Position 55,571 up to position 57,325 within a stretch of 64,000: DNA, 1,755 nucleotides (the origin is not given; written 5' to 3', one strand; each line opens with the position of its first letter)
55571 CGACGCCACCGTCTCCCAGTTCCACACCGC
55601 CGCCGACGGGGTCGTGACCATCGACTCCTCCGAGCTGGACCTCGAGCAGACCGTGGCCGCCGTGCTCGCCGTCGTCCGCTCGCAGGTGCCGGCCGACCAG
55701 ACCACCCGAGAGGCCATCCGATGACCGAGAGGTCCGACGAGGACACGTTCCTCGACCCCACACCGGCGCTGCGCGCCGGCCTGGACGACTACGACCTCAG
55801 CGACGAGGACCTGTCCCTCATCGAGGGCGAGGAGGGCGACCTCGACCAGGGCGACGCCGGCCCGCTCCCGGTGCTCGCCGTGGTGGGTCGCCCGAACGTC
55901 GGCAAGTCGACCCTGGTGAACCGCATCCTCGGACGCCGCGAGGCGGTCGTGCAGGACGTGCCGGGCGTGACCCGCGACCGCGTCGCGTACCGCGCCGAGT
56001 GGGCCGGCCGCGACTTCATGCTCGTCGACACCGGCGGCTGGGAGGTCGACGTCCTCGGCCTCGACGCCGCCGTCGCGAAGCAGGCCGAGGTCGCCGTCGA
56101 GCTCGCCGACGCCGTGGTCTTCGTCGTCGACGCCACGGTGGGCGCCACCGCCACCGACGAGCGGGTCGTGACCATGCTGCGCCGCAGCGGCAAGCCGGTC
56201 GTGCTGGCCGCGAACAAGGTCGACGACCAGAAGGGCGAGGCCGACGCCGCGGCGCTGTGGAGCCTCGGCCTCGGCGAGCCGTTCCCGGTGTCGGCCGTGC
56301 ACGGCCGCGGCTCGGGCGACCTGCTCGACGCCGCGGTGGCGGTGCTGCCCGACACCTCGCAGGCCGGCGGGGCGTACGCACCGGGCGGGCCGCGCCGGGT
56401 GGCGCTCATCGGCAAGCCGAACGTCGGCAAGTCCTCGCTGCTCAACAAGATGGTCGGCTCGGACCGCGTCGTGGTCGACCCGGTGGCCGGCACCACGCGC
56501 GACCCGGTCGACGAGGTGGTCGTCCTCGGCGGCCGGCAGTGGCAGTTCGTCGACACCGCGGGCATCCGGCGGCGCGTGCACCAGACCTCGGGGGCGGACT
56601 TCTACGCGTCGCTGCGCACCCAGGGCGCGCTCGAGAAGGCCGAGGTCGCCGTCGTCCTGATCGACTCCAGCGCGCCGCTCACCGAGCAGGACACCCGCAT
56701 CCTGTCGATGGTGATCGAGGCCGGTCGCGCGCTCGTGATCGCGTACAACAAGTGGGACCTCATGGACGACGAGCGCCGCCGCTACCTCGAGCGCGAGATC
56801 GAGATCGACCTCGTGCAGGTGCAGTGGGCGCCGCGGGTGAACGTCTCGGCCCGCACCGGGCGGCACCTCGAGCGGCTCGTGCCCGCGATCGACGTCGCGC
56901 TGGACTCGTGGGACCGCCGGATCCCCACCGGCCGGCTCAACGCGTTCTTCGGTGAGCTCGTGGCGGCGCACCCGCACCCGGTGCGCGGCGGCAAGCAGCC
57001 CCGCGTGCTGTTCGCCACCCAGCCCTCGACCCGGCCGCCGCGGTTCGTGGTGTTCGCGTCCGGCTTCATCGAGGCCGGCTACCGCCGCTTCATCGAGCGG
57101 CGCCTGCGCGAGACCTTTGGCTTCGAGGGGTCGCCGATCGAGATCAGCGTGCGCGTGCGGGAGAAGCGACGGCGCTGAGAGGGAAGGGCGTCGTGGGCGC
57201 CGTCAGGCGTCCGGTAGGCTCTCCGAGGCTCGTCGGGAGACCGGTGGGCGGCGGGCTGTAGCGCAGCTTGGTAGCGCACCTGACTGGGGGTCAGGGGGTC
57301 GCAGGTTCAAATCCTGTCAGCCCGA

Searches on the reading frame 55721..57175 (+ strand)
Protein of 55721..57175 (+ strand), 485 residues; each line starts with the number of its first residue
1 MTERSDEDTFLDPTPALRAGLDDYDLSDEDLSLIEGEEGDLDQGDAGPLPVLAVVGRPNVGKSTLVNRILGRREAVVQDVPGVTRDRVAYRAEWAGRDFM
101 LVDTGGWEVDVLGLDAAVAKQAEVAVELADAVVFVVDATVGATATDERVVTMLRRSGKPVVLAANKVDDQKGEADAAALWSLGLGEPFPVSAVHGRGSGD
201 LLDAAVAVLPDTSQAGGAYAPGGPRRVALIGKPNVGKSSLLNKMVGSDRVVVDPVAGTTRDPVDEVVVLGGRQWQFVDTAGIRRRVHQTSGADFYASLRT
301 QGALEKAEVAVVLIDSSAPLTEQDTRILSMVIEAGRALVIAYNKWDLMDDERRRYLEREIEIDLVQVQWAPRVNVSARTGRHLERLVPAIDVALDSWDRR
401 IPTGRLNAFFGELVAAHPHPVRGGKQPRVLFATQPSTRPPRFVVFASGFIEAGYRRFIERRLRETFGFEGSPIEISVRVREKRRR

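Call 47: search_protein_families(library=pfam, proteins=[window:55721-57175:+], max_evalue=0.0001)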
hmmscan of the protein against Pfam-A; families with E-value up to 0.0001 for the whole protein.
window:55721-57175:+ (485 aa): 8 families
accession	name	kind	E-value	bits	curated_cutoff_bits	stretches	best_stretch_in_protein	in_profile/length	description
PF01926.29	MMR_HSR1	-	7.1e-52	174.7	21.9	2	52-166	2-113/113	50S ribosome-binding GTPase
PF02421.24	FeoB_N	-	5.2e-26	91.5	27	2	52-175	3-126/156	Ferrous iron transport protein B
PF14714.11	KH_dom-like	-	4.8e-25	88.1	27.3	1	400-478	1-81/81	KH-domain-like of EngA bacterial GTPase enzymes, C-terminal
PF00009.33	GTP_EFTU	-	1.1e-19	71.2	26.5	2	52-173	6-138/188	Elongation factor Tu GTP binding domain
PF00350.29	Dynamin_N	-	4e-12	46.9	27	0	227-262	1-35/168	Dynamin family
PF03193.22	RsgA_GTPase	-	2.2e-10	41.1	30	0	52-80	109-137/174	RsgA GTPase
PF04548.22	AIG1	-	5.9e-10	39.3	27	1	53-155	4-109/212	AIG1 family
PF08477.19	Roc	-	8e-06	26.5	27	0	226-249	1-24/119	Ras of Complex, Roc, domain of DAPkinase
